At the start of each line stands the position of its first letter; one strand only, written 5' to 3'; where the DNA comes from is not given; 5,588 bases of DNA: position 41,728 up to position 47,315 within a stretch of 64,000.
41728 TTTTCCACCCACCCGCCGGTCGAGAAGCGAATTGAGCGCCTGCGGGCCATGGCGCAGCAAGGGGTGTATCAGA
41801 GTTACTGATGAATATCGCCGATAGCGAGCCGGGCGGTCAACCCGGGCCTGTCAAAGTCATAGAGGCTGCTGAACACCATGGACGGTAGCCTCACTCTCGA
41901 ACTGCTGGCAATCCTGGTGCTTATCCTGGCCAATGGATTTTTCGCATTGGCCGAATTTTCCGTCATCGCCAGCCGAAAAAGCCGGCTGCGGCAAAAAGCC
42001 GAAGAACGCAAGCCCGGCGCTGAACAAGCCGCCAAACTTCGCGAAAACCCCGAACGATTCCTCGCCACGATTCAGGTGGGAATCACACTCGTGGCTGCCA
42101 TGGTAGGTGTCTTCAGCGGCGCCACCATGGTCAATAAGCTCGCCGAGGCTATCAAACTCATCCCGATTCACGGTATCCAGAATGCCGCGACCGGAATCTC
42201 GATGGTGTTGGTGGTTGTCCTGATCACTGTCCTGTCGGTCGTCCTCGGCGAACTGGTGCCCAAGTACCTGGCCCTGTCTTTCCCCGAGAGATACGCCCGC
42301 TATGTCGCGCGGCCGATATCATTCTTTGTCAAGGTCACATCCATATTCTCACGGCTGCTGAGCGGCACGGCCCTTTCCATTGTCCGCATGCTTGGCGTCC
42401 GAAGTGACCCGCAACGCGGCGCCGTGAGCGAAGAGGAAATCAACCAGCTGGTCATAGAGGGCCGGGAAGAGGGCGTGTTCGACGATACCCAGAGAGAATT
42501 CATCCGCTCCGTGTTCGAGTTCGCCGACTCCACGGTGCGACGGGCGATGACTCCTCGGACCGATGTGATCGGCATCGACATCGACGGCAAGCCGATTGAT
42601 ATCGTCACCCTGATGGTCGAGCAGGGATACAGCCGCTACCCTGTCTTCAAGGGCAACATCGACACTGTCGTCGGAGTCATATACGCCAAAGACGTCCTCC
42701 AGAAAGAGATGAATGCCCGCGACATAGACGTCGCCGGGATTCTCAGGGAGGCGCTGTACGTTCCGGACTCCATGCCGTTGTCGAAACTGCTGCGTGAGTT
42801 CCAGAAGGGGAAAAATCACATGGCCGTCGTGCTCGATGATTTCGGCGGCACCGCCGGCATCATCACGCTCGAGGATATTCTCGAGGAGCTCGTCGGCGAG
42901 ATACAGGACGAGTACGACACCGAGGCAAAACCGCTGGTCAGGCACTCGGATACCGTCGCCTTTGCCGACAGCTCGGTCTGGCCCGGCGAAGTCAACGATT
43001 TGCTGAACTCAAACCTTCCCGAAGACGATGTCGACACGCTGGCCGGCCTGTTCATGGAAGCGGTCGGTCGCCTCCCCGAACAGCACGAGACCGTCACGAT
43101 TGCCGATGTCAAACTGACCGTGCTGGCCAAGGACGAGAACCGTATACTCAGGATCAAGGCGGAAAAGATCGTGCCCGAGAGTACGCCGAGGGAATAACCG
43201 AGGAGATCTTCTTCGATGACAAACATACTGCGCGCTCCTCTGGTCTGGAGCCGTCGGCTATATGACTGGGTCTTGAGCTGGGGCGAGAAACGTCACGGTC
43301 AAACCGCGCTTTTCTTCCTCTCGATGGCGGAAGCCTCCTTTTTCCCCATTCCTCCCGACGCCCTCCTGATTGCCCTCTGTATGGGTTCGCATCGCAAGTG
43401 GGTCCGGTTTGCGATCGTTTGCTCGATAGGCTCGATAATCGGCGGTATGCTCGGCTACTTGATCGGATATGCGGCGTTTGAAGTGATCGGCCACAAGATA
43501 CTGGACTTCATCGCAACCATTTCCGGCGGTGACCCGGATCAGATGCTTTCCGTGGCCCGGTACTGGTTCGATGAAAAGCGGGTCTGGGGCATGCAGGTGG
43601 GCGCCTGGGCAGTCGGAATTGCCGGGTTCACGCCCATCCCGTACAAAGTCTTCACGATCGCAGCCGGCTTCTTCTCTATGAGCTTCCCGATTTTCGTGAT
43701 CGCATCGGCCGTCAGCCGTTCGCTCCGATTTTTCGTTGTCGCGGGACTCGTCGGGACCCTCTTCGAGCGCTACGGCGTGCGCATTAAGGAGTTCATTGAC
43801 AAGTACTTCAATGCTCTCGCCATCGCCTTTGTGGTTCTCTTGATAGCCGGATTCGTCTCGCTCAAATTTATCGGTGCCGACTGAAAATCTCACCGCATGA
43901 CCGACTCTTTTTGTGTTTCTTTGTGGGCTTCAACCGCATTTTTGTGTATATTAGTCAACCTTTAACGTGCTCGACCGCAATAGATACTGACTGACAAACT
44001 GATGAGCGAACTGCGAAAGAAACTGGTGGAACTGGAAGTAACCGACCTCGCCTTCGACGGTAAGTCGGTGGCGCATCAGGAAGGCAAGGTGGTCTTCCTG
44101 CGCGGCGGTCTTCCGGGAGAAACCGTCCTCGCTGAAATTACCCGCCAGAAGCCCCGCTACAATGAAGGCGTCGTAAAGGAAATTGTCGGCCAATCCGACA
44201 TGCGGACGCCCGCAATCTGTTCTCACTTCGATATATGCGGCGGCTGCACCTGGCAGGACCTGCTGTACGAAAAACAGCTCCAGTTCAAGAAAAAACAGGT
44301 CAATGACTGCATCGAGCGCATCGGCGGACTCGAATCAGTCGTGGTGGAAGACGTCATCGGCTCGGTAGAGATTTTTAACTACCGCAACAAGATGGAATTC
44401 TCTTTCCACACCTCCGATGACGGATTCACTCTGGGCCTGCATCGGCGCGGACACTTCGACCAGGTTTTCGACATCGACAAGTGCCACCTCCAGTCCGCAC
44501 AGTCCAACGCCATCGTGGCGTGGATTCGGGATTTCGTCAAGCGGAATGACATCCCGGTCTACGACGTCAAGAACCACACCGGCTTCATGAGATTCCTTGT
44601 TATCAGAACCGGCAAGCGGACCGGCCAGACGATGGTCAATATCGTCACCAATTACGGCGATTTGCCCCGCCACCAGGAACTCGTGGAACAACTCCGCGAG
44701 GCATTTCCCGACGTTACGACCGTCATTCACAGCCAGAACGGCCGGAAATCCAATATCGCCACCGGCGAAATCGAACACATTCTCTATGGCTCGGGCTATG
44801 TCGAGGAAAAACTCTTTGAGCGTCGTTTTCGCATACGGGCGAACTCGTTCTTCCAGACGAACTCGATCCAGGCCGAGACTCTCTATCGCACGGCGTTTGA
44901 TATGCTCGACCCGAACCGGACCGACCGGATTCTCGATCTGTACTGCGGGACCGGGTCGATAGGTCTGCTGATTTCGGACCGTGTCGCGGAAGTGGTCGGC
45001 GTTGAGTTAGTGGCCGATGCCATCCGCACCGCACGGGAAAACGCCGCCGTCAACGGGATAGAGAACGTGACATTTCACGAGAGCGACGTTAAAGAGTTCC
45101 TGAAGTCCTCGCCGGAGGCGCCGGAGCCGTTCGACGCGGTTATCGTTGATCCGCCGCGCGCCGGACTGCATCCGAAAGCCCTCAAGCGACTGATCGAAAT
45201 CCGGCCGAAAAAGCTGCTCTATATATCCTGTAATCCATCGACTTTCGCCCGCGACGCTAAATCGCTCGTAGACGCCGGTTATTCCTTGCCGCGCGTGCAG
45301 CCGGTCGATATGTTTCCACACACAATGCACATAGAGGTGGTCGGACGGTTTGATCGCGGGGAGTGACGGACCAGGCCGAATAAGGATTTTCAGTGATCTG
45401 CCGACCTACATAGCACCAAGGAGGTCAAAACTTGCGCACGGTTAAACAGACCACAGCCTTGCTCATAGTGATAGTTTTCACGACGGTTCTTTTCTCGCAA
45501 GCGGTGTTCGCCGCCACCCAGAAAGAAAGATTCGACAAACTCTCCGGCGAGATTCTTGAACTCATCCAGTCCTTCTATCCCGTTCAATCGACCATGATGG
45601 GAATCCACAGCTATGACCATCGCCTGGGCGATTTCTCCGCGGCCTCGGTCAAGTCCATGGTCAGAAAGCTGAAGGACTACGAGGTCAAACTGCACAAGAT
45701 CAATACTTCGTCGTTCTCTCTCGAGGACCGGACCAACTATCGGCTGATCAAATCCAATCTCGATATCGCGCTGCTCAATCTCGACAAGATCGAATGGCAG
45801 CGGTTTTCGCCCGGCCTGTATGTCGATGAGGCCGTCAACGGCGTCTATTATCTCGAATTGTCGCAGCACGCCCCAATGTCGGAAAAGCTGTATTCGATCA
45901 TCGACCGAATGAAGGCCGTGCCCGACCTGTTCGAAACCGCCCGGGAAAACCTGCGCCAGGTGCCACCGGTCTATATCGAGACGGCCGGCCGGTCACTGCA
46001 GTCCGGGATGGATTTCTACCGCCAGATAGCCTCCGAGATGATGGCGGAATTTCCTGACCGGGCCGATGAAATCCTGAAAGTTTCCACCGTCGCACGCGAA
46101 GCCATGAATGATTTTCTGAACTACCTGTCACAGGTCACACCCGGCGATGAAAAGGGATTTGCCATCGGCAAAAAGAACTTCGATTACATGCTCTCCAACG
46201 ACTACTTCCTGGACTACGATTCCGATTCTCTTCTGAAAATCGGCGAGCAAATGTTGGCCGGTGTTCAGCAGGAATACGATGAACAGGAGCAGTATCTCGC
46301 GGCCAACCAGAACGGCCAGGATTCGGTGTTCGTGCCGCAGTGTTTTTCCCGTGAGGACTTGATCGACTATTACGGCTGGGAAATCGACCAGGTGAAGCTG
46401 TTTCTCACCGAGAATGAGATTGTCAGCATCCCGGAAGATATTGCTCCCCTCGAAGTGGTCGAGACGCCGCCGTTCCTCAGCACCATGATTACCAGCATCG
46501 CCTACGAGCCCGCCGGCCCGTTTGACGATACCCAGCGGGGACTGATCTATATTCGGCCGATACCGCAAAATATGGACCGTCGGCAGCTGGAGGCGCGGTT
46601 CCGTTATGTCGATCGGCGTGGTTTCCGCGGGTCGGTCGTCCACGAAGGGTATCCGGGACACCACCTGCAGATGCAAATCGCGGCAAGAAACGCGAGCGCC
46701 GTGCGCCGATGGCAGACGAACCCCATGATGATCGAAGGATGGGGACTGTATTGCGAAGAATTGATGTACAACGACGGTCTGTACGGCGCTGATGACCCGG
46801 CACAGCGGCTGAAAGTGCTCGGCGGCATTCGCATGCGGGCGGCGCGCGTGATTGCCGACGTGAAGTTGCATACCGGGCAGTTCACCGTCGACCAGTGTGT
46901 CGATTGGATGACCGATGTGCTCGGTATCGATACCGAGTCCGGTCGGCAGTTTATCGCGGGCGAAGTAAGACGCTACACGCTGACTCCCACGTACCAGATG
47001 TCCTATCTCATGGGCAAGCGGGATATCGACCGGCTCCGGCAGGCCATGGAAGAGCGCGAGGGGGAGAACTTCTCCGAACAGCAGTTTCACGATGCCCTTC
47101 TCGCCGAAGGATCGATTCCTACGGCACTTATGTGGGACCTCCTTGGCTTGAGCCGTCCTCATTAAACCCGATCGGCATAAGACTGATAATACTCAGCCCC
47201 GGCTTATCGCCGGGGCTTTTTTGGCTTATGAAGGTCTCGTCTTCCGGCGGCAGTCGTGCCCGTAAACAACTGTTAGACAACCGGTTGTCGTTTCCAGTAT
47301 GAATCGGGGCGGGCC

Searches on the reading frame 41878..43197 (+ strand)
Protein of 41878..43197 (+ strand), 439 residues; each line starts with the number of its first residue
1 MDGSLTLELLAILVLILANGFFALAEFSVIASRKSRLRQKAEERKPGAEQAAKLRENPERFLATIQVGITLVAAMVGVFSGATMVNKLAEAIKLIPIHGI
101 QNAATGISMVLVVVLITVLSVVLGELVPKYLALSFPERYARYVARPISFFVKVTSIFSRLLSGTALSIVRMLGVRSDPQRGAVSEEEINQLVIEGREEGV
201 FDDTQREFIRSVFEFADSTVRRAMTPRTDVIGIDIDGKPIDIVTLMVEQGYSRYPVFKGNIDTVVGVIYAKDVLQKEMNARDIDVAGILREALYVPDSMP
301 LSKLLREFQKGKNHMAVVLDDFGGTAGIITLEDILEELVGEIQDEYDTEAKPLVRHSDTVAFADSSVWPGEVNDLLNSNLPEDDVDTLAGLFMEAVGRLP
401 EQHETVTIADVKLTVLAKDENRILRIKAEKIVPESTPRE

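Call 27: search_protein_families(library=pfam, proteins=[window:41878-43197:+], max_evalue=0.00001)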
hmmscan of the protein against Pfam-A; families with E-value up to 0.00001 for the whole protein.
window:41878-43197:+ (439 aa): 3 families
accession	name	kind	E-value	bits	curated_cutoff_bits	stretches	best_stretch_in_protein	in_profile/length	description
PF01595.25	CNNM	-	7.4e-48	163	28.4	1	11-203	2-179/181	Cyclin M transmembrane N-terminal domain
PF03471.22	CorC_HlyC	-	1.4e-16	60.7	27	1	366-430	13-79/81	Transporter associated domain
PF00571.33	CBS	-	2.6e-15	56.9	24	1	289-339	6-56/57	CBS domain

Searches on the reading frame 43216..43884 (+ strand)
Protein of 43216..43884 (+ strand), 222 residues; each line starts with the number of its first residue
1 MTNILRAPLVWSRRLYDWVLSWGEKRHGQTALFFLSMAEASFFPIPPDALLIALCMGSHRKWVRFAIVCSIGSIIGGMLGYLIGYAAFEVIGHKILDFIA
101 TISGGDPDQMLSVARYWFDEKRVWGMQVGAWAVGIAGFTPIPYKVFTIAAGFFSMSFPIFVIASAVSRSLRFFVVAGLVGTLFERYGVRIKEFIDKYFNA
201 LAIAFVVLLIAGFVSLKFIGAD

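Call 27: search_protein_families(library=pfam, proteins=[window:43216-43884:+], max_evalue=0.00001)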
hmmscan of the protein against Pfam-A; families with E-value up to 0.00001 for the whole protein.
window:43216-43884:+ (222 aa): 1 family
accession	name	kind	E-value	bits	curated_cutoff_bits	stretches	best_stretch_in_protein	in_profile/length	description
PF09335.16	VTT_dom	-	5e-08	33.9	33.9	1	45-178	1-120/123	VTT domain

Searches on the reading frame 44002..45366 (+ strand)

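Call 27: search_protein_families(library=pfam, proteins=[window:44002-45366:+], max_evalue=0.00001)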
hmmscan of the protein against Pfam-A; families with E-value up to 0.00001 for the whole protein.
window:44002-45366:+ (454 aa): 6 families
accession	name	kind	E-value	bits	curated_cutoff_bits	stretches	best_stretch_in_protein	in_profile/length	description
PF05958.17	tRNA_U5-meth_tr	-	2e-26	93.3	23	1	89-446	2-350/357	tRNA (Uracil-5-)-methyltransferase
PF13847.12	Methyltransf_31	-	1.1e-15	58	27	1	307-395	4-95/145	Methyltransferase domain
PF13649.12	Methyltransf_25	-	7.5e-11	43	27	1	310-382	1-70/97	Methyltransferase domain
PF03602.21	Cons_hypoth95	-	1.2e-10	41.8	24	1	296-388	30-125/182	Conserved hypothetical protein 95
PF05175.20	MTS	-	3e-10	40.4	23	1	301-398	26-123/170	Methyltransferase small domain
PF01938.26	TRAM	-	2.6e-07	30.8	21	1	9-58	8-60/61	TRAM domain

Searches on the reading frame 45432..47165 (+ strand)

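Call 27: search_protein_families(library=pfam, proteins=[window:45432-47165:+], max_evalue=0.00001)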
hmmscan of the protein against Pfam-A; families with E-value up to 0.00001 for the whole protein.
window:45432-47165:+ (577 aa): 1 family
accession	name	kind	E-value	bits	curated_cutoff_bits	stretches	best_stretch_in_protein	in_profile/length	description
PF05960.17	DUF885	-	2.2e-80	272.2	32.4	1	50-567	1-528/532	Bacterial protein of unknown function (DUF885)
